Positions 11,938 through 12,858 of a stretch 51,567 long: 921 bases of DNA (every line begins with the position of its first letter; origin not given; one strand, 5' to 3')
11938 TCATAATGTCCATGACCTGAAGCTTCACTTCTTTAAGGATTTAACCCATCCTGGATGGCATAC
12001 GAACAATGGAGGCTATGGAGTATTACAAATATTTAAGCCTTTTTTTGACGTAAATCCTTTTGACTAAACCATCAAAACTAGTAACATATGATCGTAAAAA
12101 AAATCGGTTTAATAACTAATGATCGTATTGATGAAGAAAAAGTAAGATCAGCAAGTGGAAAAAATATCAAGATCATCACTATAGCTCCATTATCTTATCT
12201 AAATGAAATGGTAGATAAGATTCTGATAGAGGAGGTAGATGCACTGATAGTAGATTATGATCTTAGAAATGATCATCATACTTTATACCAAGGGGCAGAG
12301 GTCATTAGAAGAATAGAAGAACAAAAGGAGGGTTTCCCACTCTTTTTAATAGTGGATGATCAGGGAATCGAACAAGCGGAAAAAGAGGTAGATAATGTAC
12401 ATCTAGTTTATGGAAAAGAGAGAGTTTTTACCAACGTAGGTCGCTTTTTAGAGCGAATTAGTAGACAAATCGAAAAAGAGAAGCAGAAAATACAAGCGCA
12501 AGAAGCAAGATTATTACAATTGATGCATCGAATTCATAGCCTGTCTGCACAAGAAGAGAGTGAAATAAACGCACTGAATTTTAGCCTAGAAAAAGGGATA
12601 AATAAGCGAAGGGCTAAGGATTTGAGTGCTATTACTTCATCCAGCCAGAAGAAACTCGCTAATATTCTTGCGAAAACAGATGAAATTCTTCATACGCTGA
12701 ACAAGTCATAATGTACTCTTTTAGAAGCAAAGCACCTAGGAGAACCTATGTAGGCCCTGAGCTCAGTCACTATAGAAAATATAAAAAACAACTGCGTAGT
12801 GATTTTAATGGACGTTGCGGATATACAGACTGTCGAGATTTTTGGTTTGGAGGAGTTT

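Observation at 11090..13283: Compact S8 protease / receiver-like coiled-coil / HNH nuclease operon: candidate undescribed conflict (defence or toxin) system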

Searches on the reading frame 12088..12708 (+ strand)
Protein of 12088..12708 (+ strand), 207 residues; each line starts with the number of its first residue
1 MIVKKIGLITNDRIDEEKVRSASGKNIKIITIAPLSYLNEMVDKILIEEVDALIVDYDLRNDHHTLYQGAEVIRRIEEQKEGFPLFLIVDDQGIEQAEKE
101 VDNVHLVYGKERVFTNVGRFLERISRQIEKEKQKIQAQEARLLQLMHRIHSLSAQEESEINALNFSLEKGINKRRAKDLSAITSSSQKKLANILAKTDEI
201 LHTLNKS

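Call 3: search_protein_families(library=pfam, proteins=[window:12088-12708:+], max_evalue=1)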
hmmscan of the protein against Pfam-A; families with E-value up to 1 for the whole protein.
window:12088-12708:+ (207 aa): 2 families
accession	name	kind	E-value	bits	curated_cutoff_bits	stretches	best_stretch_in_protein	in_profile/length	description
PF03709.21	OKR_DC_1_N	-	0.0032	18.2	29.3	1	49-101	38-82/111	Orn/Lys/Arg decarboxylase, N-terminal domain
PF14193.11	DUF4315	-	0.037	14.5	27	1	121-150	2-31/79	Domain of unknown function (DUF4315)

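Call 4: search_protein_families(library=padloc, proteins=[window:12088-12708:+], max_evalue=1)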
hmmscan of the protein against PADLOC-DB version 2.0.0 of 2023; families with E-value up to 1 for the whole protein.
window:12088-12708:+ (207 aa): 2 families
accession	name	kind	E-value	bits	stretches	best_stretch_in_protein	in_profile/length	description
PDLC04407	PDC-M09A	-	0.0059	14.2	1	123-206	196-278/282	-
PDLC02977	1TM-TIR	-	0.028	12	1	123-202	46-124/186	-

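Call 5: search_protein_families(library=ncbifam, proteins=[window:12088-12708:+], max_evalue=1)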
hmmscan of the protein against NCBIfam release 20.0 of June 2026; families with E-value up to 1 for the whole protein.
window:12088-12708:+ (207 aa): 1 family
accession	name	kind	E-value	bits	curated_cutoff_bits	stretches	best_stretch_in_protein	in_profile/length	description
NF052378.1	LM5578_1851_RR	equivalog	8.6e-05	22.4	150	1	13-83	15-83/158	LM5578_1851 family response regulator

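Call 6: find_homologous_proteins(query=window:12088-12708:+, max_evalue=0.001)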
Query window:12088-12708:+ (207 aa): 2 proteins with E <= 0.001 among 307 candidates.
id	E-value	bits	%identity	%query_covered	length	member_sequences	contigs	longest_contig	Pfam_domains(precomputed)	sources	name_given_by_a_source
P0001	1.1e-122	425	100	100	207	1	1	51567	-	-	-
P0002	1.8e-72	261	64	99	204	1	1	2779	-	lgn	-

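Call 8: find_encoding_contigs(protein=P0002, flank=10000)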
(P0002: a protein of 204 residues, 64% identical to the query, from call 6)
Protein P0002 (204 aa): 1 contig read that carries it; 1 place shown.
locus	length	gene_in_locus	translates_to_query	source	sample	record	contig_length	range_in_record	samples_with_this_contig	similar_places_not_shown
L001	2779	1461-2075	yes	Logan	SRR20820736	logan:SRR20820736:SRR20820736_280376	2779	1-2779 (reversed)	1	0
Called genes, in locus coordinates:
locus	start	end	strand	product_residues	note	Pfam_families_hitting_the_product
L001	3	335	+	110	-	?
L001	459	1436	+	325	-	PF00082:Peptidase_S8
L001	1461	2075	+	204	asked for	-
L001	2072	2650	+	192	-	-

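Call 16: find_homologous_proteins(query=A1, max_evalue=0.001)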
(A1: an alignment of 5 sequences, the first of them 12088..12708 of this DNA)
Query A1 (5 sequences) (207 aa, profile of the alignment): 264 proteins with E <= 0.001 among 8000 candidates; the best 120 are listed.
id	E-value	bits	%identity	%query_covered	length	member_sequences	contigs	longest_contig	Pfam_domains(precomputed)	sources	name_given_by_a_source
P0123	8.2e-89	314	31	97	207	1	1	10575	-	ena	-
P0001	4.1e-86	306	100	100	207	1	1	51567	-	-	-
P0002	3.9e-85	302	64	99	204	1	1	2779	-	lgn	-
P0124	5.3e-80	286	30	94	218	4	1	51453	-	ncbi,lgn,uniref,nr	ncbi:hypothetical protein [Belliella pelovolcani]|uniref:Uncharacterized protein n=1 Tax=Belliella p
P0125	1.1e-76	275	28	87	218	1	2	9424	-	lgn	-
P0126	5.2e-76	273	29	86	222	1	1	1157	-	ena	-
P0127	6.3e-75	269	29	86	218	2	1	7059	-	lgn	-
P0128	1.1e-74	268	29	87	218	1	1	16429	-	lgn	-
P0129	2.9e-73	264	29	87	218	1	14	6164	-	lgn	-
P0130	3.5e-71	257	30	87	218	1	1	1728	-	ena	-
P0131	1.7e-70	255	29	100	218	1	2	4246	-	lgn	-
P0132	2.5e-70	254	30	98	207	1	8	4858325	-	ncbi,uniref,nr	ncbi:hypothetical protein CJ739_2025 [Mariniflexile rhizosphaerae]|uniref:hypothetical protein n=1 T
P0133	4.0e-70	253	29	98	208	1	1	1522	-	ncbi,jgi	-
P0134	4.1e-70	253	30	98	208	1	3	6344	-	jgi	jgi:HPt (histidine-containing phosphotransfer) domain-containing protein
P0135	4.3e-70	253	29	98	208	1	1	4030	-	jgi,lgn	jgi:hypothetical protein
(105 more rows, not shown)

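Call 53: predict_structure(alignment_id=A4)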
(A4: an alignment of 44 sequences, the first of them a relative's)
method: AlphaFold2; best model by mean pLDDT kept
length: 207 residues; sequences in the alignment: 44
mean_pLDDT: 70.3   pTM: 0.55
mean pLDDT of the five models: 70.3, 70.3, 70.1, 68.1, 66.4
residues with pLDDT >= 90: 0; 70-90: 118; 50-70: 77; < 50: 12
segments of 3 or more residues with pLDDT < 50: 174-180
pLDDT, mean of each block of 10 residues (from residue 1): 80 81 81 81 83 80 64 79 78 67 65 77 80 73 60 55 57 49 55 69 60
secondary structure, 60 per line:
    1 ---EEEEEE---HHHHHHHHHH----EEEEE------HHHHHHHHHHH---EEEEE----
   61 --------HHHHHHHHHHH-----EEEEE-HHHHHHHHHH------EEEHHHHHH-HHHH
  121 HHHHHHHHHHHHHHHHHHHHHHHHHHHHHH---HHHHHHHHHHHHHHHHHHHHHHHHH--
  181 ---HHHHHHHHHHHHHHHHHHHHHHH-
elements in order: E4-9 H13-22 E27-31 H38-48 E52-56 H69-79 E85-89 H91-100 E107-109 H110-115 H117-150 H154-178 H184-206

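Call 56: fold_search(model_id=the predicted structure, library=pdb)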
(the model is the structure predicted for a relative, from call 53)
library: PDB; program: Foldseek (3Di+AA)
matches with E <= 10: 1648; with E <= 0.001: 44
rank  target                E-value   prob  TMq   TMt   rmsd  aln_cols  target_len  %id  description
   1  8vc9_B                7.8e-06  1.00  0.50  0.29  17.7       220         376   14  Hybrid response regulator LvrB from Leptospira / phosphorylated REC form (released 2024-12-18)
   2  8vc9_A                3.2e-05  1.00  0.49  0.28  17.4       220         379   14  Hybrid response regulator LvrB from Leptospira / phosphorylated REC form (released 2024-12-18)
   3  8vc9_E                3.4e-05  1.00  0.50  0.29  17.1       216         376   15  Hybrid response regulator LvrB from Leptospira / phosphorylated REC form (released 2024-12-18)
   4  6swb_B                6.1e-05  1.00  0.43  0.65   4.9       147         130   16  The REC domain of AraT, a response regulator from Geobacillus stearothermophilus (released 2020-10-14)
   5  6swf_A                7.8e-05  1.00  0.46  0.69   4.0       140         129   18  Selenomethionine derivative of the REC domain of AraT, a response regulator from Geobacillus stearothermophilus (released 2020-10-14)
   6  6swb_A                8.9e-05  1.00  0.48  0.73   3.6       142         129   16  The REC domain of AraT, a response regulator from Geobacillus stearothermophilus (released 2020-10-14)
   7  9of8_A                9.5e-05  1.00  0.45  0.69   3.4       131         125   15  Structure of the Acinetobacter baumannii Response Regulator PmrA Receiver Domain S119T Mutation (released 2025-11-26)
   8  3bre_B                1.1e-04  1.00  0.46  0.30   7.2       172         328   14  Crystal Structure of P.aeruginosa PA3702 (released 2008-04-01)
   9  8oyp_A                1.3e-04  1.00  0.49  0.23   2.6       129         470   17  Crystal structure of Ubiquitin specific protease 11 (USP11) in complex with a substrate mimetic (released 2023-10-18)
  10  7m0s_B                1.5e-04  1.00  0.40  0.62   4.5       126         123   15  N-terminal domain of PmrA from Acinetobacter baumannii (released 2021-11-03)
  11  2nt4                  1.7e-04  1.00  0.44  0.68   3.5       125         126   17  Receiver domain from Myxococcus xanthus social motility protein FrzS (H92F mutant) (released 2007-03-13)
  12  5m7p_A                2.0e-04  1.00  0.53  0.26   2.8       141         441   16  Crystal structure of NtrX from Brucella abortus in complex with ADP processed with the CrystalDirect automated mountin (released 2017-01-25)
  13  6oaq_B                2.0e-04  1.00  0.48  0.35   5.1       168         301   17  Crystal structure of a dual sensor histidine kinase in BeF3- bound state (released 2019-09-18)
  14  2i6f_A                2.5e-04  1.00  0.45  0.71   3.4       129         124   16  Receiver domain from Myxococcus xanthus social motility protein FrzS (released 2007-03-13)
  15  6eo3_B                2.8e-04  1.00  0.45  0.47  15.6       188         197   15  Conformational dynamism for DNA interaction in Salmonella typhimurium RcsB response regulator. S207C P212121 (released 2017-11-15)
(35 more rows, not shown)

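Call 58: search_protein_families(library=pfam, proteins=[L001:3-332:+], max_evalue=0.01)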
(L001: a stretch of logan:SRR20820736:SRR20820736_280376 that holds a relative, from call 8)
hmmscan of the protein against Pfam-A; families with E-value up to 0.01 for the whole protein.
L001:3-332:+ (110 aa): 0 families

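Call 63: search_solved_structures(query=A4, max_evalue=1, show_alignments=1)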
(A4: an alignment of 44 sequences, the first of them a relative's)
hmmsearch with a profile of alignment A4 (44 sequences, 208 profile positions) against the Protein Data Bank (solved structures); distinct sequences matched with E-value up to 1: 23.
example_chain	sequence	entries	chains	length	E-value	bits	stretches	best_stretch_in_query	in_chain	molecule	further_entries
5t1y_A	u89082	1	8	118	0.00018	24.4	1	112-207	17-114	MLA10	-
3qfl_A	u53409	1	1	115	0.0002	24.3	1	112-207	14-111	MLA10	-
2ncg_A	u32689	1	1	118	0.0052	19.6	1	116-206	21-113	RGA1e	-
9fyc_A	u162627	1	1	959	0.0067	19.3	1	112-207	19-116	CC-NBS-LRR resistance protein MLA13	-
8om1_o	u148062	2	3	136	0.097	15.5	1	65-130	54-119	NADH dehydrogenase [ubiquinone] 1 beta subcomplex subunit 7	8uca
6g2j_o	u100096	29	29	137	0.099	15.4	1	65-130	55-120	NADH dehydrogenase [ubiquinone] 1 beta subcomplex subunit 7 | NADH dehydrogenase [ubiquinone] 1 beta subcomplex subunit 7, METHYLGLYOXAL BIS-(GUANYLHYDR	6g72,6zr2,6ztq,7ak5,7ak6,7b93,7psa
7w1o_v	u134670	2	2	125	0.19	14.5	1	67-125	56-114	NADH dehydrogenase [ubiquinone] 1 beta subcomplex subunit 7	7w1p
7vxs_v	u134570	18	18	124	0.19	14.5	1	67-125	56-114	Complex I-B18 | NADH dehydrogenase [ubiquinone] 1 beta subcomplex subunit 7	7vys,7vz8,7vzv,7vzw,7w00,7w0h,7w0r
7vye_v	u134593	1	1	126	0.19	14.5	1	67-125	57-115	NADH-ubiquinone oxidoreductase B18 subunit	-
7v2c_v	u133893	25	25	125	0.19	14.5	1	67-125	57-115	NADH dehydrogenase [ubiquinone] 1 beta subcomplex subunit 7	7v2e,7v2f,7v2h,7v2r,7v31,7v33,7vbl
8zo8_B7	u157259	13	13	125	0.19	14.5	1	67-125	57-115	NADH dehydrogenase [ubiquinone] 1 beta subcomplex subunit 7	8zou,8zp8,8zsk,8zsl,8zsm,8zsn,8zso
5xtc_v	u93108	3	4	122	0.19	14.5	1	68-127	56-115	NADH dehydrogenase [ubiquinone] 1 beta subcomplex subunit 7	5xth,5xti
7v2d_v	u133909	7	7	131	0.2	14.4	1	67-125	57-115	NADH dehydrogenase [ubiquinone] 1 beta subcomplex subunit 7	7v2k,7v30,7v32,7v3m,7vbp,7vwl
7w2k_v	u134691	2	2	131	0.21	14.4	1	67-125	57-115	NADH dehydrogenase [ubiquinone] 1 beta subcomplex subunit 7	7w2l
5xtd_v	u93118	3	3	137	0.22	14.3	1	68-129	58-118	NADH dehydrogenase [ubiquinone] 1 beta subcomplex subunit 7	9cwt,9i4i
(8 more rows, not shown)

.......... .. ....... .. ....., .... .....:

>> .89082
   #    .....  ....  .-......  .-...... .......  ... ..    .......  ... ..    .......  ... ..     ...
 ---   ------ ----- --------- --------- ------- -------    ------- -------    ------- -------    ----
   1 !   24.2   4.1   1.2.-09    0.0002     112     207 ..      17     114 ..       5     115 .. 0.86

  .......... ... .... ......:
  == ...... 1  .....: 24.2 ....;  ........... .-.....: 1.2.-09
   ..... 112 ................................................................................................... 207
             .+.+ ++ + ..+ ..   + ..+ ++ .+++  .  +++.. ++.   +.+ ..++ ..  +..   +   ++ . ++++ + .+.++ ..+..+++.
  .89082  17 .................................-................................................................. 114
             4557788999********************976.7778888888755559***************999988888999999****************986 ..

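Call 72: search_protein_representatives(alignment_id=A5)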
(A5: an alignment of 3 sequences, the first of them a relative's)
Query: 3 sequences, 207 profile positions. Proteins with E-value up to 0.001 (for the whole library): 399; up to 1e-10: 175; up to 1e-30: 8. The best 150 are listed.
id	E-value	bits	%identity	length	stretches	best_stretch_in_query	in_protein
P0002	1.3e-104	364.8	-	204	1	4-206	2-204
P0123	1.7e-101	354.5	-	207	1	1-207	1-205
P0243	2.3e-57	210.4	-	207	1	1-205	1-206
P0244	7.5e-36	140.1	-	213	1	1-207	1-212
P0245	6.4e-33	130.5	-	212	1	1-206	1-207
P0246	1.7e-32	129.2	-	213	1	1-205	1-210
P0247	5.4e-32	127.5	-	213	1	1-205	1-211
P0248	6.1e-31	124.1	-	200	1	11-205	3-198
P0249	1.7e-29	119.3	-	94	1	115-206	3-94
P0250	1.0e-27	113.5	-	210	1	1-206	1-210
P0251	1.3e-27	113.2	-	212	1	1-206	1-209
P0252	1.5e-27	113.0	-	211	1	5-204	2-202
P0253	6.0e-27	111.0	-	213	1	1-206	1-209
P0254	7.9e-26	107.4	-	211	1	1-205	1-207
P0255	2.5e-25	105.7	-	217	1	4-204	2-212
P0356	5.6e-15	71.9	-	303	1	23-140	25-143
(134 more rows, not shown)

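Call 75: find_encoding_contigs(protein=P0243, flank=8000, max_places=4)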
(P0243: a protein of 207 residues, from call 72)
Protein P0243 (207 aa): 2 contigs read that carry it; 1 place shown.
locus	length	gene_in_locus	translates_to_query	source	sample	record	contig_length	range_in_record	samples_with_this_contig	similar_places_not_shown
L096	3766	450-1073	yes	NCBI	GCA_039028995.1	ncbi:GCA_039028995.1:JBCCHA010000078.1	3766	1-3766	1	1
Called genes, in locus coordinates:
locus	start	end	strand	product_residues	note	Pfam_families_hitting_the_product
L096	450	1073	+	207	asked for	-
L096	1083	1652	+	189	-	-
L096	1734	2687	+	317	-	PF00082:Peptidase_S8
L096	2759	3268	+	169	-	PF00719:Pyrophosphatase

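Call 86: search_protein_families(library=pfam, proteins=[L096:450-1070:+, L096:1734-2684:+], max_evalue=1)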
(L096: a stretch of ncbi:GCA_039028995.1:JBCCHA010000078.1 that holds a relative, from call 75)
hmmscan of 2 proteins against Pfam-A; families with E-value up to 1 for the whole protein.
L096:450-1070:+ (207 aa): 5 families
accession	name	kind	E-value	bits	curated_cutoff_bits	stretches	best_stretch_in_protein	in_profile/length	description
PF22937.1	PDXDC1-like_cen2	-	0.042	14.4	29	0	151-183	34-65/104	PDXDC1-like second central domain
PF03709.21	OKR_DC_1_N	-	0.063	14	29.3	1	26-105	15-83/111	Orn/Lys/Arg decarboxylase, N-terminal domain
PF04013.17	Methyltrn_RNA_2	-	0.073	13.2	25.5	1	50-121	113-181/198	Putative SAM-dependent RNA methyltransferase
PF12614.13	RRF_GI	-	0.27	11.8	26.8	1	121-154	70-103/126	Ribosome recycling factor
PF03938.19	OmpH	-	0.38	11.4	32.4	1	119-206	25-108/141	Outer membrane protein (OmpH-like)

L096:1734-2684:+ (317 aa): 2 families
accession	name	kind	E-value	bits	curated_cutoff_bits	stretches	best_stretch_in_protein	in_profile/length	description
PF00082.27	Peptidase_S8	-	1.8e-59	201.8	21.8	1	52-303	1-286/288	Subtilase family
PF21798.2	DUF6878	-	0.017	15.5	24.3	1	257-305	53-101/128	Family of unknown function (DUF6878)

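Call 90: find_encoding_contigs(protein=P0356, flank=7000, max_places=3)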
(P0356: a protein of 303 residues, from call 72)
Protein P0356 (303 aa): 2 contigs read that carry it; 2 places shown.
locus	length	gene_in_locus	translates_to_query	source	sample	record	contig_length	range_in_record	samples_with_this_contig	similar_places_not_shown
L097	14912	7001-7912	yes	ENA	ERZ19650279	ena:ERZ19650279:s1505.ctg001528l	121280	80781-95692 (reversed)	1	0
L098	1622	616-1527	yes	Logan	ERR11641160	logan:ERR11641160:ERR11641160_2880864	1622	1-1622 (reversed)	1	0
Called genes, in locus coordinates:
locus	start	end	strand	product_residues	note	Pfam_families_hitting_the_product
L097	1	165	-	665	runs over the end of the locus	PF02463:SMC_N (faint), PF13175:AAA_15, PF13304:AAA_21, PF20469:OLD-like_TOPRIM (weak)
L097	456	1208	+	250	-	PF01256:Carb_kinase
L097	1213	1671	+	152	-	PF13274:SocA_Panacea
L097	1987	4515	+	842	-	PF00270:DEAD, PF04851:ResIII, PF13307:Helicase_C_2 (weak)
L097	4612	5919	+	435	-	PF01554:MatE (faint)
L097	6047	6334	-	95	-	-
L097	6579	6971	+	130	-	PF02518:HATPase_c (weak), PF13589:HATPase_c_3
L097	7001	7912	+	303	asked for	-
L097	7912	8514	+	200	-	PF01844:HNH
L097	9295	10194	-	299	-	PF02817:E3_binding (weak), PF00198:2-oxoacid_dh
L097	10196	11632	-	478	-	PF00171:Aldedh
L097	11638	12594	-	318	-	-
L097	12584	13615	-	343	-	PF02779:Transket_pyr, PF02780:Transketolase_C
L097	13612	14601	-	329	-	PF00676:E1_dh, PF02775:TPP_enzyme_C (faint)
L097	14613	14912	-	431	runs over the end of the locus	PF00557:Peptidase_M24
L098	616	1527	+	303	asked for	-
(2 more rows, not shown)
